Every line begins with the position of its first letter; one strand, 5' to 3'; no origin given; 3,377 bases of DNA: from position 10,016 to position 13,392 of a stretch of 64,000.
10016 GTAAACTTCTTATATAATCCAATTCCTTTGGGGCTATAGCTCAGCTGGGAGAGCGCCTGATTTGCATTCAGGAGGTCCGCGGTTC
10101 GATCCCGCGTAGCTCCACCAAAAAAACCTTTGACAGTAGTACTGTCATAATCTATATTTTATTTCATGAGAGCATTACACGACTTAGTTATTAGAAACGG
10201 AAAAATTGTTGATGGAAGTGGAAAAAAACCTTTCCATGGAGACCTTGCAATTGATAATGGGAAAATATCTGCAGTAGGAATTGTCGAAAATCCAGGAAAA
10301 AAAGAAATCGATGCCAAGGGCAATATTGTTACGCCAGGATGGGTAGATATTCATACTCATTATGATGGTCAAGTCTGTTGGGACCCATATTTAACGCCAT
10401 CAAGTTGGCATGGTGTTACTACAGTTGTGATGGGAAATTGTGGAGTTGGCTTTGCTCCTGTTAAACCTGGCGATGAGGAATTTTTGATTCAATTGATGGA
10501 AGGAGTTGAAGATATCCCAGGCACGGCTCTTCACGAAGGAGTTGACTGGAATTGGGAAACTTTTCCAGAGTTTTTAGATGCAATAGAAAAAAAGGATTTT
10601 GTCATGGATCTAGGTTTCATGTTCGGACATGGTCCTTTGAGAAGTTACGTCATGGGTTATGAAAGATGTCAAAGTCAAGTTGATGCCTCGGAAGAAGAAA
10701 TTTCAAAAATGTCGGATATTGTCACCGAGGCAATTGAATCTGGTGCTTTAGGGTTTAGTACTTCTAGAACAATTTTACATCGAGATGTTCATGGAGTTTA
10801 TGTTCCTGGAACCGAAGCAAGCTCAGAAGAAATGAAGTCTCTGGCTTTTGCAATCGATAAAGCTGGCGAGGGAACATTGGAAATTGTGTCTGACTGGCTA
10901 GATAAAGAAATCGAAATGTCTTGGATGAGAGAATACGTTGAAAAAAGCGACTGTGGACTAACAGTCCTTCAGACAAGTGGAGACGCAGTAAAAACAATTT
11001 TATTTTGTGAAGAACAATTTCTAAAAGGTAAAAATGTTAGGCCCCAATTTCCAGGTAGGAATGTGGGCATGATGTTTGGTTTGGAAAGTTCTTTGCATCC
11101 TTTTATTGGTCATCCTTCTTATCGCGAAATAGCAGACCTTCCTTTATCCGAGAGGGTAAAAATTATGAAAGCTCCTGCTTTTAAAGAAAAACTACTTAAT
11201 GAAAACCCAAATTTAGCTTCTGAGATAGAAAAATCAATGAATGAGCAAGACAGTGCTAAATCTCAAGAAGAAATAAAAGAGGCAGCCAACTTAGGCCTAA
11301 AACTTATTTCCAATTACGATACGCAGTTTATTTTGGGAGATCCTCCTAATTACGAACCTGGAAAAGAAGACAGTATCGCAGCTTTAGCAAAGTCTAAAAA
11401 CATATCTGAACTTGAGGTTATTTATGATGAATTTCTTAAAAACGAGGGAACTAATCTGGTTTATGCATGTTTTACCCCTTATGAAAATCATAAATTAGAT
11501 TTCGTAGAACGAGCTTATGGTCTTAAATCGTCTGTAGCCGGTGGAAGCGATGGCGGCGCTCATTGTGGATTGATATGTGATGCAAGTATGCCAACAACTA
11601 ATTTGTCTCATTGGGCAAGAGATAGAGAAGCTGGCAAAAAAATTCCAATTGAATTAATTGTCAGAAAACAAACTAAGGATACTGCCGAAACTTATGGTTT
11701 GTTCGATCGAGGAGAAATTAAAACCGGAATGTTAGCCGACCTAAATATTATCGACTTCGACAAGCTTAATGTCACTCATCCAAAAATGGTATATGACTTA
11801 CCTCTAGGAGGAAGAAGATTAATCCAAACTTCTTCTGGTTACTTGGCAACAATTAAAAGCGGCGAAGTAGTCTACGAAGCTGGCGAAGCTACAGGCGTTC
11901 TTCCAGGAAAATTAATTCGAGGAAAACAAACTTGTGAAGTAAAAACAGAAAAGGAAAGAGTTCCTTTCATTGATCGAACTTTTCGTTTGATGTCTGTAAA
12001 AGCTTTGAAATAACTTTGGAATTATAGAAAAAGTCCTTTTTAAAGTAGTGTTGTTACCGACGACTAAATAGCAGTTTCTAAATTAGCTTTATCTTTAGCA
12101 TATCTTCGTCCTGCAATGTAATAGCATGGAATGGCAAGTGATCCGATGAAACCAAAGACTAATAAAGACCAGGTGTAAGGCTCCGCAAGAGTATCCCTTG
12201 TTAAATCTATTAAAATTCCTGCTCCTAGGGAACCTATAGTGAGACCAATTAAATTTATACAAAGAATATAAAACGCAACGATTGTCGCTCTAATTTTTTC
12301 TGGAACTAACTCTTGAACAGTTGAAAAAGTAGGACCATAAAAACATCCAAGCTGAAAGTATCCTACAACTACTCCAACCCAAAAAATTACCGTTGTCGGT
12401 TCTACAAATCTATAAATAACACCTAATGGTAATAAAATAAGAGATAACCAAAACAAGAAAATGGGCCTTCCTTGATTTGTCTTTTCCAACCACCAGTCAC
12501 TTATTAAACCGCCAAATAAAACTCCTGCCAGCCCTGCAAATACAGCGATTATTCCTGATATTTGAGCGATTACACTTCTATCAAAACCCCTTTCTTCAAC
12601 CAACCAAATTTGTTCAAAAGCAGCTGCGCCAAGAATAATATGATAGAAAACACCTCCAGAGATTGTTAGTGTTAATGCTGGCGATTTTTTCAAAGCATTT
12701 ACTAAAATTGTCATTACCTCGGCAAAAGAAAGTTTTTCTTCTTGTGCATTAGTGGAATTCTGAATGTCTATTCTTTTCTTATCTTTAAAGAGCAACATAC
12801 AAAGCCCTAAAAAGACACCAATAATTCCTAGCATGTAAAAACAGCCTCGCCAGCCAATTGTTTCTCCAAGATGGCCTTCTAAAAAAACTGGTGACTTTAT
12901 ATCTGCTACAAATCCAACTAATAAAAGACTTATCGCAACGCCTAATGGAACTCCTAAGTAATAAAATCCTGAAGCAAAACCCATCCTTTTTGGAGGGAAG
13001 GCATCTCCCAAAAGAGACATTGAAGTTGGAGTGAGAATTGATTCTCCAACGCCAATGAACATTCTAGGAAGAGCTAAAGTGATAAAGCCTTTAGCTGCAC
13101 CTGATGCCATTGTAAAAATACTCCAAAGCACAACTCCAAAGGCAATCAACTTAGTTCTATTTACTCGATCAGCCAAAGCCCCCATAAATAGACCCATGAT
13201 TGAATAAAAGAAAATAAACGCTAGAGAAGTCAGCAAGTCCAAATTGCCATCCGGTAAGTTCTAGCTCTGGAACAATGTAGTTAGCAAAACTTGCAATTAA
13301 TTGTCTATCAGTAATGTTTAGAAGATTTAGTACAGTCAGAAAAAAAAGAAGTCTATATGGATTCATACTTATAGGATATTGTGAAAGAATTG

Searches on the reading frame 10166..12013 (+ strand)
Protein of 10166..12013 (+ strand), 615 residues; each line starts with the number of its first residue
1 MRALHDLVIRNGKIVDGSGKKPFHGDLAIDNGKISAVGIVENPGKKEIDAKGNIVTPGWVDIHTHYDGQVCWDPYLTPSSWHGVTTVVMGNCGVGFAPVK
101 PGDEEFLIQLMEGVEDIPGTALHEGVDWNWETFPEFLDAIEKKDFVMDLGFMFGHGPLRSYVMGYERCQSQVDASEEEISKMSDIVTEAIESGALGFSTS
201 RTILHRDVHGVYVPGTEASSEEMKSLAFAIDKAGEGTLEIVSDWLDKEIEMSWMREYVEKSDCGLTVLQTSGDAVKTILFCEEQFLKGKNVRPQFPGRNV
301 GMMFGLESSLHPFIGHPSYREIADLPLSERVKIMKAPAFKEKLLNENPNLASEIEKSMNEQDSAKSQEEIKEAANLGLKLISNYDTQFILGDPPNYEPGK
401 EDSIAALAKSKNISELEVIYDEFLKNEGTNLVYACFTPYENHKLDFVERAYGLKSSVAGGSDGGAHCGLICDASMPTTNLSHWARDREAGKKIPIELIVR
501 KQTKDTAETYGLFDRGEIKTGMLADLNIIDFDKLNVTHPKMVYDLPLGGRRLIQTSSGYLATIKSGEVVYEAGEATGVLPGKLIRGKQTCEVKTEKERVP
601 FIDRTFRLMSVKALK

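Call 7: search_protein_families(library=pfam, proteins=[window:10166-12013:+])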
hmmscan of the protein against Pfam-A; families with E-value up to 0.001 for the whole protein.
window:10166-12013:+ (615 aa): 2 families
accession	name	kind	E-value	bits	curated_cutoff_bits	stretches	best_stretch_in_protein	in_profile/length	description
PF07969.17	Amidohydro_3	-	2.9e-38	133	29.7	2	46-317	1-250/472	Amidohydrolase family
PF01979.26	Amidohydro_1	-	4.9e-08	33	25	1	457-541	245-326/345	Amidohydrolase family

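Call 10: find_encoding_contigs(protein=window:10166-12013:+, flank=10000, max_places=10)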
Protein window:10166-12013:+ (615 aa): no gene with exactly this product is on record in the collection.

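Call 11: find_homologous_proteins(query=window:10166-12010:+)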
Query window:10166-12010:+ (615 aa): 8000 proteins with E <= 0.001 among 8000 candidates; the best 120 are listed.
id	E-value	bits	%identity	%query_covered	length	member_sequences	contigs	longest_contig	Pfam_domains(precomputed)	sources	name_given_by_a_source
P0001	0.0e+0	1386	97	100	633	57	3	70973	PF07969.18,PF01979.27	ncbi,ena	-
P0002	0.0e+0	1384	97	100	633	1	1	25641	PF07969.18,PF01979.27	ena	-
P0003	0.0e+0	1377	97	100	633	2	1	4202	PF07969.18,PF01979.27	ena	-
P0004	0.0e+0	1377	97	100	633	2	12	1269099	PF07969.18,PF01979.27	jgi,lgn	jgi:N-acyl-D-aspartate/D-glutamate deacylase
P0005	0.0e+0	1376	97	100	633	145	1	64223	PF07969.18,PF01979.27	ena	-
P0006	0.0e+0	1373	97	100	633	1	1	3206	PF07969.18,PF01979.27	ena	-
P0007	0.0e+0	1342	93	100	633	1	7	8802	PF07969.18,PF01979.27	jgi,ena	-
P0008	0.0e+0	1341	93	100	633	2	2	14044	PF07969.18,PF01979.27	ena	-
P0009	0.0e+0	1340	94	100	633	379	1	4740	PF07969.18,PF01979.27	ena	-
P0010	0.0e+0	1339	93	100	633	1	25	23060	PF07969.18,PF01979.27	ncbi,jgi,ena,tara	tara:strand:- start:2298 stop:4199 length:1902 start_codon:yes stop_codon:yes gene_type:complete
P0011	0.0e+0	1339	93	100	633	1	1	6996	PF07969.18,PF01979.27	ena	-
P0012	0.0e+0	1339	93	100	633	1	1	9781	PF07969.18,PF01979.27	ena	-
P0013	0.0e+0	1339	93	100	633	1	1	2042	PF07969.18,PF01979.27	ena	-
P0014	0.0e+0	1338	93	100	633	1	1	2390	PF07969.18,PF01979.27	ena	-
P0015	0.0e+0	1338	93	100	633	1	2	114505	PF07969.18,PF01979.27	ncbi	-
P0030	0.0e+0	1251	85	100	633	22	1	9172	PF07969.18,PF01979.27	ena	-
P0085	0.0e+0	1162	80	100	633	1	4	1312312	PF07969.18,PF01979.27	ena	-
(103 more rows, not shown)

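Call 12: find_encoding_contigs(protein=P0004, flank=10000, max_places=4)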
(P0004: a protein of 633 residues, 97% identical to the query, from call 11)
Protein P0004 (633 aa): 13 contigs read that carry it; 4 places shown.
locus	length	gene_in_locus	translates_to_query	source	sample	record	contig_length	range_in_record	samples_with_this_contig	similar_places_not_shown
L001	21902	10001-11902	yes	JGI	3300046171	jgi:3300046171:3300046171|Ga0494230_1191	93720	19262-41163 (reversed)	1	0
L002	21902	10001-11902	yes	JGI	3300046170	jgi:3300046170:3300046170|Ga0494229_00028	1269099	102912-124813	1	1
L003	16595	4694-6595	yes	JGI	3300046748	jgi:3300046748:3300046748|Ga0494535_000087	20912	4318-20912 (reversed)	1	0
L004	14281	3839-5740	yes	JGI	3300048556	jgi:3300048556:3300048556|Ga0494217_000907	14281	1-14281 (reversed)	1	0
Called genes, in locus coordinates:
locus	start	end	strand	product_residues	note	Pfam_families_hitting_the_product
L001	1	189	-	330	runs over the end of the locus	PF00106:adh_short, PF08659:KR (weak), PF13561:adh_short_C2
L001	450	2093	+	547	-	PF00884:Sulfatase, PF01663:Phosphodiest, PF16347:SGSH_C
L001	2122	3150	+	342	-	PF00561:Abhydrolase_1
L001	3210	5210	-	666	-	PF07715:Plug, PF00593:TonB_dep_Rec_b-barrel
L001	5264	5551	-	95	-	-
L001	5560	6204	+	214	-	-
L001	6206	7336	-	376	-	PF06441:EHN, PF00561:Abhydrolase_1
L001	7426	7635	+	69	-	-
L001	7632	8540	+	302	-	PF00487:FA_desaturase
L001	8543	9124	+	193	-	PF00578:AhpC-TSA, PF08534:Redoxin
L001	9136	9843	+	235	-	PF00378:ECH_1, PF16113:ECH_2 (faint)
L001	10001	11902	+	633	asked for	PF01979:Amidohydro_1 (faint), PF07969:Amidohydro_3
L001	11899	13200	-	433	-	PF07690:MFS_1, PF03137:OATP (weak)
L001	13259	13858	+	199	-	PF01121:CoaE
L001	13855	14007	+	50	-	PF03884:YacG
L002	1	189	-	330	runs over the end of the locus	PF00106:adh_short, PF08659:KR (weak), PF13561:adh_short_C2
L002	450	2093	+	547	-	PF00884:Sulfatase, PF01663:Phosphodiest, PF16347:SGSH_C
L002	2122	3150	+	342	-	PF00561:Abhydrolase_1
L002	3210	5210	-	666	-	PF07715:Plug, PF00593:TonB_dep_Rec_b-barrel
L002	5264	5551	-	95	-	-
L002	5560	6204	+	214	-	-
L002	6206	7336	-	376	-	PF06441:EHN, PF00561:Abhydrolase_1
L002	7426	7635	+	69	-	-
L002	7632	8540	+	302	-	PF00487:FA_desaturase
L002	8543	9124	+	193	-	PF00578:AhpC-TSA, PF08534:Redoxin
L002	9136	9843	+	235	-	PF00378:ECH_1, PF16113:ECH_2 (faint)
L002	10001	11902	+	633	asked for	PF01979:Amidohydro_1 (faint), PF07969:Amidohydro_3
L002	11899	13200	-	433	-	PF07690:MFS_1, PF03137:OATP (weak)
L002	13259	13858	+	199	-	PF01121:CoaE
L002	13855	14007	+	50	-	PF03884:YacG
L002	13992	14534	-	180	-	PF02581:TMP-TENI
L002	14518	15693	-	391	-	PF01960:ArgJ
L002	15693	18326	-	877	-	PF07517:SecA_DEAD, PF00270:DEAD, PF01043:SecA_PP_bind, PF21090:P-loop_SecA, PF07516:SecA_SW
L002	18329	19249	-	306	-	PF03331:LpxC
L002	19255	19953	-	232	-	PF00588:SpoU_methylase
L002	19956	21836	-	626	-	PF00773:RNB, PF00575:S1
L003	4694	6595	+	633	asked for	PF01979:Amidohydro_1 (faint), PF07969:Amidohydro_3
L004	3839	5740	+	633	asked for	PF01979:Amidohydro_1 (faint), PF07969:Amidohydro_3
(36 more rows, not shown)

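Call 17: find_encoding_contigs(protein=P0010, flank=10000, max_places=3)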
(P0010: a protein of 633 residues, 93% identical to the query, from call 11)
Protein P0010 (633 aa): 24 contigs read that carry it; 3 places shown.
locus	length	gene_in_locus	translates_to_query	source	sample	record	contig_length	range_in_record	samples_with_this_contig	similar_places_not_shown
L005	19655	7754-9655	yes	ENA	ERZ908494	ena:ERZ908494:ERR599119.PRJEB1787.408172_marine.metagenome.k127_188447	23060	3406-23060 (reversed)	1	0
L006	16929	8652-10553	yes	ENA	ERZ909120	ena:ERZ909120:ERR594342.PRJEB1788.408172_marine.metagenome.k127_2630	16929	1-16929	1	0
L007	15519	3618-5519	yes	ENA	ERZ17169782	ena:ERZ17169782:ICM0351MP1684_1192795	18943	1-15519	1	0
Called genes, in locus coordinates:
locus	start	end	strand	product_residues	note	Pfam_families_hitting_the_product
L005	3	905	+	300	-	?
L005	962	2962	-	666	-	PF07715:Plug, PF00593:TonB_dep_Rec_b-barrel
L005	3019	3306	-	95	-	-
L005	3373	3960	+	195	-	-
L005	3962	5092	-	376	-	PF06441:EHN, PF00561:Abhydrolase_1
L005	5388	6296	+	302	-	PF00487:FA_desaturase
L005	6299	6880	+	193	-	PF00578:AhpC-TSA, PF08534:Redoxin, PF13905:Thioredoxin_8 (weak)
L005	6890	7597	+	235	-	PF00378:ECH_1, PF16113:ECH_2 (faint)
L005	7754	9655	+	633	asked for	PF01979:Amidohydro_1 (faint), PF07969:Amidohydro_3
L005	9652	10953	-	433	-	PF07690:MFS_1, PF03137:OATP (weak)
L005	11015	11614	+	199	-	PF01121:CoaE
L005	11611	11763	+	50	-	PF03884:YacG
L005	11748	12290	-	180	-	PF02581:TMP-TENI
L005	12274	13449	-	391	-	PF01960:ArgJ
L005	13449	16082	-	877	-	PF07517:SecA_DEAD, PF00270:DEAD, PF01043:SecA_PP_bind, PF21090:P-loop_SecA, PF07516:SecA_SW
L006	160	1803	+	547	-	PF00884:Sulfatase, PF01663:Phosphodiest (weak), PF16347:SGSH_C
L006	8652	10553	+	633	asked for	PF01979:Amidohydro_1 (faint), PF07969:Amidohydro_3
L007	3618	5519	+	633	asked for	PF01979:Amidohydro_1 (faint), PF07969:Amidohydro_3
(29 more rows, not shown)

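Call 18: find_encoding_contigs(protein=P0030, flank=10000, max_places=2)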
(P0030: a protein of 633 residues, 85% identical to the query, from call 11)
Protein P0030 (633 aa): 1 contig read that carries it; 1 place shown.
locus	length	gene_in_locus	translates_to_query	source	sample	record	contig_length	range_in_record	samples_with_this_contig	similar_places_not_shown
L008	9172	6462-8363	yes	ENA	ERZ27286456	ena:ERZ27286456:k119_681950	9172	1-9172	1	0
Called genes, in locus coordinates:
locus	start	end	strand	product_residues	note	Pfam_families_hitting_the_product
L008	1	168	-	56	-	?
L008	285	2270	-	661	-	PF07715:Plug, PF00593:TonB_dep_Rec_b-barrel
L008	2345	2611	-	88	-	-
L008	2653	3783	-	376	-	PF06441:EHN, PF00561:Abhydrolase_1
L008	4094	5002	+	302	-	PF00487:FA_desaturase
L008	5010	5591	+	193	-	PF00578:AhpC-TSA, PF08534:Redoxin, PF13905:Thioredoxin_8 (weak)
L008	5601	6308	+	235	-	PF00378:ECH_1, PF16113:ECH_2 (weak)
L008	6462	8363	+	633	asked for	PF01979:Amidohydro_1 (faint), PF07969:Amidohydro_3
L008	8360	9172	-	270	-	?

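Call 19: find_encoding_contigs(protein=P0085, flank=10000, max_places=3)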
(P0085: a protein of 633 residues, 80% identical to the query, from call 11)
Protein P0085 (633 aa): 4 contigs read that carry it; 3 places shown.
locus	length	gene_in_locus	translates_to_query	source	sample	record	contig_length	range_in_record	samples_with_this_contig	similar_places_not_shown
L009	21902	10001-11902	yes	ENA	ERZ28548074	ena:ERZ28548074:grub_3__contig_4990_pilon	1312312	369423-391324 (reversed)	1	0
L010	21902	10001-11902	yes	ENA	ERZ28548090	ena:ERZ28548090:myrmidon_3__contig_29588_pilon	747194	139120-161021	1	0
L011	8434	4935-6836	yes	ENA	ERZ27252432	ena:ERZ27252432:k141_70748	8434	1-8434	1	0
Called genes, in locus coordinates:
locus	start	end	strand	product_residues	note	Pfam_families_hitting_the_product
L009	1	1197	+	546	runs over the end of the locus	PF01569:PAP2, PF03706:LPG_synthase_TM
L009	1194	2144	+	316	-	PF00535:Glycos_transf_2, PF10111:Glyco_tranf_2_2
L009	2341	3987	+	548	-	PF00884:Sulfatase, PF01663:Phosphodiest, PF16347:SGSH_C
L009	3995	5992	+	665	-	PF12228:DUF3604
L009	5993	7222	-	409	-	PF04116:FA_hydroxylase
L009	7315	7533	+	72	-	-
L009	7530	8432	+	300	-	PF00487:FA_desaturase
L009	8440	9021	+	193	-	PF00578:AhpC-TSA, PF08534:Redoxin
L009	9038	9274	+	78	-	PF00378:ECH_1, PF16113:ECH_2 (weak)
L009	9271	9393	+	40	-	-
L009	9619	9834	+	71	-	-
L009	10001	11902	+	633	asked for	PF01979:Amidohydro_1 (faint), PF07969:Amidohydro_3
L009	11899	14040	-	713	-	PF10459:Peptidase_S46, PF13365:Trypsin_2 (faint)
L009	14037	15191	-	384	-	PF01070:FMN_dh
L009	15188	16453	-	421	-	PF07690:MFS_1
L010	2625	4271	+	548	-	PF00884:Sulfatase, PF01663:Phosphodiest, PF16347:SGSH_C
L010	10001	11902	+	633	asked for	PF01979:Amidohydro_1 (faint), PF07969:Amidohydro_3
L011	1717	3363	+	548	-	PF00884:Sulfatase, PF01663:Phosphodiest, PF16347:SGSH_C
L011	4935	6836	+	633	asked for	PF01979:Amidohydro_1 (faint), PF07969:Amidohydro_3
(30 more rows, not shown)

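Call 45: search_protein_families(library=ncbifam, proteins=[L002:450-2093:+, L002:10001-11902:+], max_evalue=0.01)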
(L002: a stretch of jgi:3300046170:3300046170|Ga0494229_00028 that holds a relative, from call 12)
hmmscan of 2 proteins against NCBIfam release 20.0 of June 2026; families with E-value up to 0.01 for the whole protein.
L002:450-2093:+ (547 aa): 5 families
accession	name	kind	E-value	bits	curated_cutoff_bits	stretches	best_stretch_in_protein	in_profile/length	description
NF010322.0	PRK13759.1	equivalog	5.4e-43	147.2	481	3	319-501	266-446/486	arylsulfatase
TIGR03417.1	chol_sulfatase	equivalog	3.7e-35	121.8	433.45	2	321-508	253-435/500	choline-sulfatase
NF045661.1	HdlasePehA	equivalog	2.9e-28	98.7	900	3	322-451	283-405/506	phosphoric/sulfuric ester hydrolase PehA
NF052527.1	Mn_arylsulf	exception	1.2e-23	83.8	850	2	320-510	264-452/479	manganese-dependent arylsulfatase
NF038282.1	LapC_YejM_PbgA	exception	7.1e-05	21.3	825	1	311-416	410-496/584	LPS biosynthesis-modulating metalloenzyme YejM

L002:10001-11902:+ (633 aa): 61 families (the best 25 are shown)
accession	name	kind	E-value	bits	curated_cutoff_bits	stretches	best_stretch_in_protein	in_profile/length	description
NF004839.0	PRK06189.1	equivalog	1e-18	67.3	631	2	5-67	3-64/451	allantoinase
NF006689.0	PRK09237.1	equivalog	5.6e-17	61.4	371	1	5-91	3-94/383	amidohydrolase/deacetylase family metallohydrolase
NF006560.0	PRK09061.1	subfamily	2e-16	59.4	340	1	3-88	24-105/517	amidohydrolase family protein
NF009941.0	PRK13404.1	subfamily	3.5e-14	52.3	647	1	5-69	4-66/478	dihydropyrimidinase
TIGR03178.1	allantoinase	equivalog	6.7e-14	51.5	357.85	2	6-80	1-76/441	allantoinase AllB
TIGR03121.1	one_C_dehyd_A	equivalog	6.1e-13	47.9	392.75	2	7-71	2-68/556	formylmethanofuran dehydrogenase subunit A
TIGR02033.1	D-hydantoinase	equivalog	3.7e-12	45.9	393.25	1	8-68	2-62/454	dihydropyrimidinase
NF006688.0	PRK09236.1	equivalog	9.1e-12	44.5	535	2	490-581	345-437/444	dihydroorotase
TIGR01178.1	ade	equivalog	1.9e-11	43.2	472.5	1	6-69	1-62/552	adenine deaminase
TIGR03583.1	EF_0837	hypoth_equivalog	3.5e-11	42.8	432.15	1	6-88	2-83/365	amidohydrolase/deacetylase family metallohydrolase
NF006839.0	PRK09357.1-4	equivalog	3.9e-11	42.2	576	1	7-69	2-67/422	dihydroorotase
NF009059.0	PRK12393.1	equivalog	8.9e-11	41.1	543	1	6-65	6-70/460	amidohydrolase family protein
NF009060.0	PRK12394.1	equivalog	1.1e-10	40.9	442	1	5-89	3-90/381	metallo-dependent hydrolase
NF006559.0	PRK09060.1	equivalog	1.3e-10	40.2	482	1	2-66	2-65/444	dihydroorotase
NF002668.0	PRK02382.1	equivalog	1.9e-10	40.1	452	1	4-67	3-58/436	dihydroorotase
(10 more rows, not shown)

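Call 81: search_protein_families(library=ncbifam, proteins=[L002:2122-3150:+], max_evalue=0.00001)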
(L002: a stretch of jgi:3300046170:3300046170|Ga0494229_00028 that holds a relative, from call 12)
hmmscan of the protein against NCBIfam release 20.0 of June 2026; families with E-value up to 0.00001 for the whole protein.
L002:2122-3150:+ (342 aa): 5 families
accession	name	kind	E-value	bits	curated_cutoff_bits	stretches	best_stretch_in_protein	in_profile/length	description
NF002043.0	PRK00870.1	subfamily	1.8e-34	119.5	265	1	56-337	14-298/302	haloalkane dehalogenase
NF002938.0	PRK03592.1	equivalog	2e-27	96.3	241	1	61-339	10-291/298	haloalkane dehalogenase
NF002873.0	PRK03204.1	equivalog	4.8e-27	95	466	1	73-336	25-284/286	haloalkane dehalogenase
NF045945.1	ProImpepLactob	equivalog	2.9e-06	27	400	1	82-166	27-113/293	proline iminopeptidase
NF051488.1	bifunc_PcaDC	exception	5.3e-06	25.8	390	0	94-191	24-119/375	bifunctional 3-oxoadipate enol-lactonase/4-carboxymuconolactone decarboxylase PcaDC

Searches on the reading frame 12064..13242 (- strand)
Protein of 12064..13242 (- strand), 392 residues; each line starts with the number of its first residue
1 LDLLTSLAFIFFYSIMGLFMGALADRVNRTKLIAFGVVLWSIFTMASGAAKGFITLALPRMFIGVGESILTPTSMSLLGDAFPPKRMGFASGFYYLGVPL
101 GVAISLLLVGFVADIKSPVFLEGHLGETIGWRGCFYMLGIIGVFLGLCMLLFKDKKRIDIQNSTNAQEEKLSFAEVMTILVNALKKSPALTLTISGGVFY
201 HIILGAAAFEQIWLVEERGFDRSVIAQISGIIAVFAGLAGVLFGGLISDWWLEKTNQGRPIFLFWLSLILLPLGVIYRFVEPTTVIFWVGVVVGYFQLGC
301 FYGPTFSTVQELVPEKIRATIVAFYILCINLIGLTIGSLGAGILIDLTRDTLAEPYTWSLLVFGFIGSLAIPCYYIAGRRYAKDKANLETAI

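Call 7: search_protein_families(library=pfam, proteins=[window:12064-13242:-])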
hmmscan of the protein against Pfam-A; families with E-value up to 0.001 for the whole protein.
window:12064-13242:- (392 aa): 2 families
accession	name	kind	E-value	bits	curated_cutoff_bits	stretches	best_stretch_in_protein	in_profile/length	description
PF07690.21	MFS_1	-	2.4e-39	135.7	33.4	1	5-333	38-343/347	Major Facilitator Superfamily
PF03137.26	OATP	-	6.9e-07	28.4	25.8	1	55-272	135-377/545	Organic Anion Transporter Polypeptide (OATP) family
